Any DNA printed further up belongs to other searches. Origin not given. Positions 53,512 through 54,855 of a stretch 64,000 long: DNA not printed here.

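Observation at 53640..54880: Second compositionally foreign island: multi-TM protein with overlapping small single-TM ORF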

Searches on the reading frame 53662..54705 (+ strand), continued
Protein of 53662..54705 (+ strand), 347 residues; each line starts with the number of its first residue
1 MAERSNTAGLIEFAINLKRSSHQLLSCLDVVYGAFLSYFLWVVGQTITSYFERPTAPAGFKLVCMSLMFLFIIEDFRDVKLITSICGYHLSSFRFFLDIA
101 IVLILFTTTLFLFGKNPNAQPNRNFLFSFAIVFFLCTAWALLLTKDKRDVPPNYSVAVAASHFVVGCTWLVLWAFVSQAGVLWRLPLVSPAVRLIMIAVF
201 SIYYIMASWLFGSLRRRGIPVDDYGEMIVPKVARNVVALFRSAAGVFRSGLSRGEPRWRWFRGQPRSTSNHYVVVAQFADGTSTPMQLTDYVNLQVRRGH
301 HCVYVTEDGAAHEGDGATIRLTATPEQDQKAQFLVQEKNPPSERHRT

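Call 60: fold_search(model_id=the predicted structure, library=pdb)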
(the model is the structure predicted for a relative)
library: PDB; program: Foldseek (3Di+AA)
matches with E <= 10: 304; with E <= 0.001: 0
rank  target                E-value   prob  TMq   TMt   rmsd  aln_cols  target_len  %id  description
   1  9s9k_B                1.7e-01  0.54  0.17  0.28  25.9       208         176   12  S. islandicus CdvB (semi open) (released 2026-01-28)
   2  9s9k_A                1.9e-01  0.63  0.18  0.31  25.6       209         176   10  S. islandicus CdvB (semi open) (released 2026-01-28)
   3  9lxr_R                2.2e-01  0.38  0.22  0.25  24.5       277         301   14  A Cryo-EM structure of LA-PTH-PTH1R-Beta-arrestin1 complex (state 1 conformation) (released 2025-09-10)
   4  8t3s_R                3.1e-01  0.18  0.16  0.20  21.5       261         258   13  Cryo-EM structure of the Butyrate bound FFA2-Gq complex (released 2024-01-24)
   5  5h3d_B                3.2e-01  0.14  0.14  0.14  32.6       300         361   10  Helical structure of membrane tubules decorated by ACAP1 (BARPH doamin) protein by cryo-electron microscopy and MD sim (released 2019-01-16)
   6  7unj_A                4.3e-01  0.54  0.26  0.35  15.8       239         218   12  De novo designed chlorophyll dimer protein with Zn pheophorbide a methyl ester matching geometry of purple bacterial s (released 2023-04-19)
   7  8f6h_B                5.0e-01  0.41  0.22  0.26  12.0       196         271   15  Cryo-EM structure of a Zinc-loaded asymmetrical TMD D70A mutant of the YiiP-Fab complex (released 2023-02-08)
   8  5tzy                  6.4e-01  0.23  0.19  0.17  20.5       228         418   14  GPR40 in complex with AgoPAM AP8 and partial agonist MK-8666 (released 2017-06-07)
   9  7utz_R                6.4e-01  0.15  0.18  0.13  18.8       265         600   13  Human thyrotropin analog TR1402 bound to human Thyrotropin receptor in complex with miniGs399 (composite structure) (released 2022-08-03)
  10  5vjs                  6.4e-01  0.14  0.14  0.23  24.1       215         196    8  De Novo Photosynthetic Reaction Center Protein Equipped with Heme B, a synthetic Zn porphyrin, and Zn(II) cations (released 2018-04-25)
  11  6oo7_B                6.4e-01  0.09  0.17  0.12  16.3       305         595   14  Cryo-EM structure of the C2-symmetric TRPV2/RTx complex in nanodiscs (released 2019-05-29)
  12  9iy8_R                6.8e-01  0.15  0.17  0.19  21.4       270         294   12  Cryo-EM structure of apo-GPR55-G13 complex (released 2025-01-01)
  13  7t9i_R                7.1e-01  0.10  0.15  0.11  22.4       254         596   12  Native human TSH bound to human Thyrotropin receptor in complex with miniGs399 (composite structure) (released 2022-08-03)
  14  4ckg_B                7.5e-01  0.06  0.12  0.11  32.6       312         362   10  Helical reconstruction of ACAP1(BAR-PH domain) decorated membrane tubules by cryo-electron microscopy (released 2014-10-15)
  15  8ejk_R                8.2e-01  0.20  0.19  0.24  20.4       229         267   13  Structure of FFAR1-Gq complex bound to TAK-875 in a lipid nanodisc (released 2023-05-24)
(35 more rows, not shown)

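Call 71: search_protein_families(library=pfam, proteins=[P0002, P0003, P0004, P0005, P0007, P0008, P0009, P0010, P0011], max_evalue=0.1)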
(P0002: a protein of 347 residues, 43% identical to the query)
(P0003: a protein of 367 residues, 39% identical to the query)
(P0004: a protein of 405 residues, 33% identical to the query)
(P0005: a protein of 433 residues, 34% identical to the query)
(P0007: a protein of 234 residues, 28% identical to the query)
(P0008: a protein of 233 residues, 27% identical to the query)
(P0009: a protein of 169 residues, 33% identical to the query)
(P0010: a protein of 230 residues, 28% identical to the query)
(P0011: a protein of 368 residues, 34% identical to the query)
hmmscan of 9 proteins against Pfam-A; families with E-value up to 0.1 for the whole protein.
P0002 (347 aa): 0 families

P0003 (367 aa): 0 families

P0004 (405 aa): 0 families

P0005 (433 aa): 2 families
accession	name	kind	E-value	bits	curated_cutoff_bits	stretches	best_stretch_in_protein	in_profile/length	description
PF24838.2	8xMP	-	0.00094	19.5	30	1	127-215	18-103/136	Octameric membrane protein family (8xMP)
PF24661.1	DUF7649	-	0.092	13.3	27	1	128-169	1-42/85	Domain of unknown function (DUF7649)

P0007 (234 aa): 0 families

P0008 (233 aa): 1 family
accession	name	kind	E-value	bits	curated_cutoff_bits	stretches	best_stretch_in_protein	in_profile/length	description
PF11286.13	DUF3087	-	0.087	12.7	23.4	0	118-187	21-83/165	Protein of unknown function (DUF3087)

P0009 (169 aa): 0 families

P0010 (230 aa): 0 families

P0011 (368 aa): 0 families

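Call 77: search_protein_families(library=padloc, proteins=[P0007, P0008, P0011, P0004, P0005], max_evalue=0.1)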
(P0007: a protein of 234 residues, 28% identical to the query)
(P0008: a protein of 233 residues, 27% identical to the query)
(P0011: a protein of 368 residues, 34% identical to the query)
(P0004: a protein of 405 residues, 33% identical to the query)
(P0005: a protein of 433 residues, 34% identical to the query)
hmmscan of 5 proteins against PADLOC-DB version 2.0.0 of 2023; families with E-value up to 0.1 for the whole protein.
P0007 (234 aa): 0 families

P0008 (233 aa): 0 families

P0011 (368 aa): 0 families

P0004 (405 aa): 0 families

P0005 (433 aa): 0 families

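Call 81: fold_search(model_id=the predicted structure, library=viral)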
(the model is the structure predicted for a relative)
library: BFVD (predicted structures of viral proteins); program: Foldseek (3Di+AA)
matches with E <= 10: 271; with E <= 0.001: 0
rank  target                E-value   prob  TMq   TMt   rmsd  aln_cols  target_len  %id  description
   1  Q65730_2              1.3e-01  0.09  0.12  0.05  32.3       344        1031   13  Genome polyprotein [Brome streak virus (strain 11-Cal)]
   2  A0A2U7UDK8            1.5e-01  0.10  0.12  0.06  23.4       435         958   13  Rho binding incomplete domain containing protein [Pandoravirus neocaledonia]
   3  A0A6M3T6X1            2.1e-01  0.08  0.09  0.08  26.1       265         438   14  (no name in the UniProt tables at hand)
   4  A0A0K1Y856            2.6e-01  0.28  0.20  0.20  14.8       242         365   16  (no name in the UniProt tables at hand)
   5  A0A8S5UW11            4.2e-01  0.08  0.14  0.05  47.4       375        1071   11  Uncharacterized protein [Siphoviridae sp. ctgaU3]
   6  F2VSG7                4.9e-01  0.11  0.13  0.14  22.2       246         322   12  VP9 [Callinectes sapidus reovirus]
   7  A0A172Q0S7            5.6e-01  0.13  0.14  0.20  30.5       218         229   11  PspA/IM30 family protein [Acinetobacter phage vB_AbaM_ME3]
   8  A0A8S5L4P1            5.9e-01  0.12  0.15  0.19  33.5       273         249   12  Chemotaxis methyl-accepting receptor HlyB-like 4HB MCP domain-containing protein (Fragment) [ssRNA phage SRR5466725_21]
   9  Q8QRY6                5.9e-01  0.07  0.16  0.12  33.2       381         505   12  Regulatory protein IE1 [Panine betaherpesvirus 2]
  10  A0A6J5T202            6.9e-01  0.09  0.12  0.12  26.0       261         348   10  HNHc domain containing protein [uncultured Caudovirales phage]
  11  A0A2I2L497            7.6e-01  0.12  0.17  0.15  14.3       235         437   18  Transmembrane domain-containing protein [Orpheovirus IHUMI-LCC2]
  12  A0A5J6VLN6            8.0e-01  0.11  0.12  0.15  21.2       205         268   11  Snf7 family protein [Megaviridae environmental sample]
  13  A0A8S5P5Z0            9.3e-01  0.04  0.10  0.08  23.4       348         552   10  Tail tape measure protein [Siphoviridae sp. ct1Eo1]
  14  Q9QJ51                9.7e-01  0.23  0.20  0.30  23.9       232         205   12  G protein-coupled receptor [Human herpesvirus 6B (strain Z29)]
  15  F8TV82                1.0e+00  0.20  0.19  0.27  22.6       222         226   14  (no name in the UniProt tables at hand)
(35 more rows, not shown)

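Call 83: find_homologous_proteins(query=A5, max_evalue=0.001)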
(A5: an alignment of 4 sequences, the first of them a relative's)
Query A5 (4 sequences) (230 aa, profile of the alignment): 9 proteins with E <= 0.001 among 8000 candidates.
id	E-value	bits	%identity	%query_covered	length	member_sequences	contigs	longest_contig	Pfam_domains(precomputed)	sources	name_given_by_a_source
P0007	3.4e-108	379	38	98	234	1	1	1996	-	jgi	jgi:hypothetical protein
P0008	4.9e-106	371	31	98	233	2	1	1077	-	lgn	-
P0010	6.1e-106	371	100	100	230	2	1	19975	-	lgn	-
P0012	1.9e-89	317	75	99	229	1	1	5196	-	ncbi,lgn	-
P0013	3.3e-88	313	73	100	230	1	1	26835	-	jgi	jgi:uncharacterized membrane protein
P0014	1.2e-71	259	84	75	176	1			-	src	-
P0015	5.7e-66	240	28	95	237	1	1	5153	-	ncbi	ncbi:MAG TPA: hypothetical protein VF713_18875 [Thermoanaerobaculia bacterium]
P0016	7.5e-64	233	31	87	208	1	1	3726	-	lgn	-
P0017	1.0e-47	181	32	94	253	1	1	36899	-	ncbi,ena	-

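Call 84: find_encoding_contigs(protein=P0010, flank=7000, max_places=2)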
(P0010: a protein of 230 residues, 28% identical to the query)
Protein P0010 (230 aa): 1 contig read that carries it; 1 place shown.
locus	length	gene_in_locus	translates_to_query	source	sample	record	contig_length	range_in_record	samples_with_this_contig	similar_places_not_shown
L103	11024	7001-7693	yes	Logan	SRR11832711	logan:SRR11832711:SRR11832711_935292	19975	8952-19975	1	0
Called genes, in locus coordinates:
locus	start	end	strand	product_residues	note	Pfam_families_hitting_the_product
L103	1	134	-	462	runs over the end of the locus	PF02086:MethyltransfD12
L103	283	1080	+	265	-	-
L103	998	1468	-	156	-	-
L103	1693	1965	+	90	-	-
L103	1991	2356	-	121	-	-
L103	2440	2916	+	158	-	PF13240:Zn_Ribbon_1 (weak), PF19744:DUF6232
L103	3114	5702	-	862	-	PF02463:SMC_N (faint), PF13166:AAA_13, PF13304:AAA_21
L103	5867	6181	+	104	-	-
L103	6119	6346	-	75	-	-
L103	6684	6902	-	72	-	-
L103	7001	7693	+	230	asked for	-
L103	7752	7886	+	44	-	-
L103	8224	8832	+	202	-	-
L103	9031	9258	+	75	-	-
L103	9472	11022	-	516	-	?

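Call 85: find_encoding_contigs(protein=P0013, flank=7000, max_places=2)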
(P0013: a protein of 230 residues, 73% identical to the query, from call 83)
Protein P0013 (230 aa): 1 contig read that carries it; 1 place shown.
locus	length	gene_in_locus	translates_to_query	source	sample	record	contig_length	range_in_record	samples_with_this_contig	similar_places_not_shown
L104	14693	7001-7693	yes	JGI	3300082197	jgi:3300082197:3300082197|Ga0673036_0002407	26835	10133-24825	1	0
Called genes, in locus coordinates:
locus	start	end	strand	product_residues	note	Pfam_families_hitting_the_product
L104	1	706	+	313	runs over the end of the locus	PF02086:MethyltransfD12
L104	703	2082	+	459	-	PF01935:DUF87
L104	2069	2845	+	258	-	PF13814:Replic_Relax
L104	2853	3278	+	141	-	-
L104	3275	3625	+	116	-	-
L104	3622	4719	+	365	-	PF00589:Phage_integrase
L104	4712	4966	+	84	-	-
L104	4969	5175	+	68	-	-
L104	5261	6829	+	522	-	-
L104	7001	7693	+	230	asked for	-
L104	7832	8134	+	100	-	-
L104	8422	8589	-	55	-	-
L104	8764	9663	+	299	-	-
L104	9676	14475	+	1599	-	PF05593:RHS_repeat, PF25023:TEN_YD-shell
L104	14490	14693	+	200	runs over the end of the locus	-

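Call 86: find_encoding_contigs(protein=P0015, flank=7000, max_places=2)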
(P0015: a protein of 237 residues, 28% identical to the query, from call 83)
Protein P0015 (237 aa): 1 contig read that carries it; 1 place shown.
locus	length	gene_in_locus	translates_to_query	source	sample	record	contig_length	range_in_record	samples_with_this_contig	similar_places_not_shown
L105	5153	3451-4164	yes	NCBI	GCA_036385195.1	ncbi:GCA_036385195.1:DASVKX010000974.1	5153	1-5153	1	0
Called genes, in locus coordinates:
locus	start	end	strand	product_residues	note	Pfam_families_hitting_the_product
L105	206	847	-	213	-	PF00072:Response_reg, PF00196:GerE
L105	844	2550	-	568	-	PF00672:HAMP (weak), PF07730:HisKA_3, PF02518:HATPase_c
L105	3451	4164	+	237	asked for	-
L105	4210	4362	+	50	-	-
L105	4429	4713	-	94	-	-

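Call 87: find_encoding_contigs(protein=P0017, flank=7000, max_places=2)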
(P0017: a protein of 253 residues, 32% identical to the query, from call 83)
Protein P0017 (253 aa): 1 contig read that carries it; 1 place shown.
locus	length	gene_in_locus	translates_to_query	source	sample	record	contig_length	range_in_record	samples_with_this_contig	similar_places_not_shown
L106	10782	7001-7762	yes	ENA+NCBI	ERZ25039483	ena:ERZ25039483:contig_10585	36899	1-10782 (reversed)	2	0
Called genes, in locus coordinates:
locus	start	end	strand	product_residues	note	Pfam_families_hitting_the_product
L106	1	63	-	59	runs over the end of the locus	-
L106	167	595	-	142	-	PF06491:Disulph_isomer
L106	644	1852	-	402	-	PF20067:SSL_N (faint), PF07995:GSDH, PF13202:EF-hand_5 (faint), PF00404:Dockerin_1 (weak)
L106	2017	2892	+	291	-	PF02517:Rce1-like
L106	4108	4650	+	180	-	-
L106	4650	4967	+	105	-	-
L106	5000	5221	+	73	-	-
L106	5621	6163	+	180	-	-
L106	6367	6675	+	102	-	-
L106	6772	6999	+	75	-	-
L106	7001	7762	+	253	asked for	-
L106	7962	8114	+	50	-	-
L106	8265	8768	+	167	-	-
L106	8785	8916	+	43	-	-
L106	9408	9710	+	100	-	PF13560:HTH_31, PF12844:HTH_19 (weak), PF01381:HTH_3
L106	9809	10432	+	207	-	-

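Call 94: search_dna_similar(query=window:53662-54705:+, collection=plasmids, mode=protein, max_evalue=0.01)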
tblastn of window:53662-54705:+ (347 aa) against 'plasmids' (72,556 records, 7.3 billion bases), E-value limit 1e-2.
No match.

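Call 95: search_dna_similar(query=window:53662-54705:+, collection=phages, mode=protein, max_evalue=0.01)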
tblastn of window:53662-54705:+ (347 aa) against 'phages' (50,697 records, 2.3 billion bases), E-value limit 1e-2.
No match.

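Call 96: search_dna_similar(query=P0010, collection=plasmids, mode=protein, max_evalue=0.01)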
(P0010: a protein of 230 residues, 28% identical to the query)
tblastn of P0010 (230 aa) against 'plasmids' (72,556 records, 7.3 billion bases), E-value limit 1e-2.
No match.

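Call 97: search_dna_similar(query=P0010, collection=phages, mode=protein, max_evalue=0.01)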
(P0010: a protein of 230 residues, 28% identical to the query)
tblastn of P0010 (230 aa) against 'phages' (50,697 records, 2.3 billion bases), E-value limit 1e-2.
No match.

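Call 98: search_protein_families(library=padloc, proteins=[L103:3114-5702:-, L103:283-1080:+, L103:8224-8832:+, L103:9472-11022:-, L103:2440-2916:+, L104:5261-6829:+, L104:8764-9663:+, L104:703-2082:+, L106:8265-8768:+, L106:9809-10432:+], max_evalue=0.001)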
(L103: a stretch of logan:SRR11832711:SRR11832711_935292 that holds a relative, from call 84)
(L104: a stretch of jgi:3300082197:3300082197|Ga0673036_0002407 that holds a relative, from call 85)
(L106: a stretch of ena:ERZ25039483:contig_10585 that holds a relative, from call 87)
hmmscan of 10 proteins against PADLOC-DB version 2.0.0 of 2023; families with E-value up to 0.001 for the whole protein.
L103:3114-5702:- (862 aa): 23 families
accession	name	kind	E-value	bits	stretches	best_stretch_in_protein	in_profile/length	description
PDLC04891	PDC-S06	-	4.3e-219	728.1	1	7-859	5-857/858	-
PDLC04893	PDC-S06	-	1.2e-173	577.7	1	7-859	6-860/862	-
PDLC04888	PDC-S06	-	1.5e-83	279.4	1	72-827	76-822/851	-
PDLC04892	PDC-S06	-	2.6e-83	278.8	1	32-797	27-783/843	-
PDLC03859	LmuB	-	6.9e-15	53.3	1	256-697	261-594/611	-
PDLC04886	PDC-S06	-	9.1e-13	45.9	1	380-702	254-586/727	-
PDLC04135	mad3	-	2.5e-12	45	1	445-693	197-328/374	mads_3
PDLC02980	AriA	-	1.2e-11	43.2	1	625-692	237-303/304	-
PDLC04887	PDC-S06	-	5.5e-10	36.5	1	380-696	294-624/790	-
PDLC04890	PDC-S06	-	2e-09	34.6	1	380-693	255-578/732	-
PDLC04894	PDC-S06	-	7.5e-09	32.7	1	379-697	265-579/740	-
PDLC04898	PDC-S06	-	1.7e-08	31.2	1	380-696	284-615/752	-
PDLC04895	PDC-S06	-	2.6e-08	30.8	1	621-687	557-628/784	-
PDLC04896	PDC-S06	-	1.6e-07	28.3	1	625-702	498-579/732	-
PDLC02335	AbiLi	-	2.9e-07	27.9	0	523-696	154-243/326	AbiLi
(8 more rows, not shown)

L103:283-1080:+ (265 aa): 0 families

L103:8224-8832:+ (202 aa): 0 families

L103:9472-11022:- (516 aa): 28 families (the best 25 are shown)
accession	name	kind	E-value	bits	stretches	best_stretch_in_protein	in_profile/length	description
PDLC02304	AbiEii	-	5.9e-49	165.3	1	55-331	1-258/260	AbiEii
PDLC02317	AbiEii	-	2.3e-44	150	1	55-280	1-225/396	AbiEii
PDLC02323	AbiEii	-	4.8e-21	73.5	1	55-265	1-190/248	AbiEii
PDLC02294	AbiEii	-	1e-20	72.7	1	55-276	1-202/260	AbiEii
PDLC02303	AbiEii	-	6.1e-15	53.3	1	57-253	2-178/249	AbiEii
PDLC02305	AbiEii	-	9.5e-15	52.6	1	56-255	3-189/306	AbiEii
PDLC02297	AbiEii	-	2.7e-13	48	1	59-247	6-196/307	AbiEii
PDLC02318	AbiEii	-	1.4e-12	45.5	1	77-253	22-180/280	AbiEii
PDLC02288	AbiEii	-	2.4e-12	44.3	1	57-331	13-270/294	AbiEii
PDLC02289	AbiEii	-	3.5e-12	44.4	1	58-244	15-197/309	AbiEii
PDLC02292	AbiEii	-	3.9e-11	41.3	1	58-161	11-98/283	AbiEii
PDLC02302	AbiEii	-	1.5e-10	39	1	63-246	12-197/313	AbiEii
PDLC02306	AbiEii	-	3.1e-10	38.1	1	83-278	26-226/280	AbiEii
PDLC02291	AbiEii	-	5.2e-10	37.1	1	58-246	20-184/310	AbiEii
PDLC02307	AbiEii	-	1.9e-08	32.3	1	93-143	18-64/219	AbiEii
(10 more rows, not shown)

L103:2440-2916:+ (158 aa): 0 families

L104:5261-6829:+ (522 aa): 0 families

L104:8764-9663:+ (299 aa): 0 families

L104:703-2082:+ (459 aa): 5 families
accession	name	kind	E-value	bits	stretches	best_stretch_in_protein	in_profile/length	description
PDLC04140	mad8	-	5.2e-13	47.2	1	28-398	3-288/314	mads_8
PDLC04105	HerA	-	1.6e-05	21.7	1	54-110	167-224/576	-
PDLC04107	HerA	-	0.00018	18.6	1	54-98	170-215/306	-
PDLC04100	HerA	-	0.00055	16.7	0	53-95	163-206/580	-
PDLC04101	HerA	-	0.00061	16.6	1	55-97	170-213/400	-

L106:8265-8768:+ (167 aa): 0 families

L106:9809-10432:+ (207 aa): 1 family
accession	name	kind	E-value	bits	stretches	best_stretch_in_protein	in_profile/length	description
PDLC04141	capP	-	1.1e-06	26.4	1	59-152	52-122/242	capP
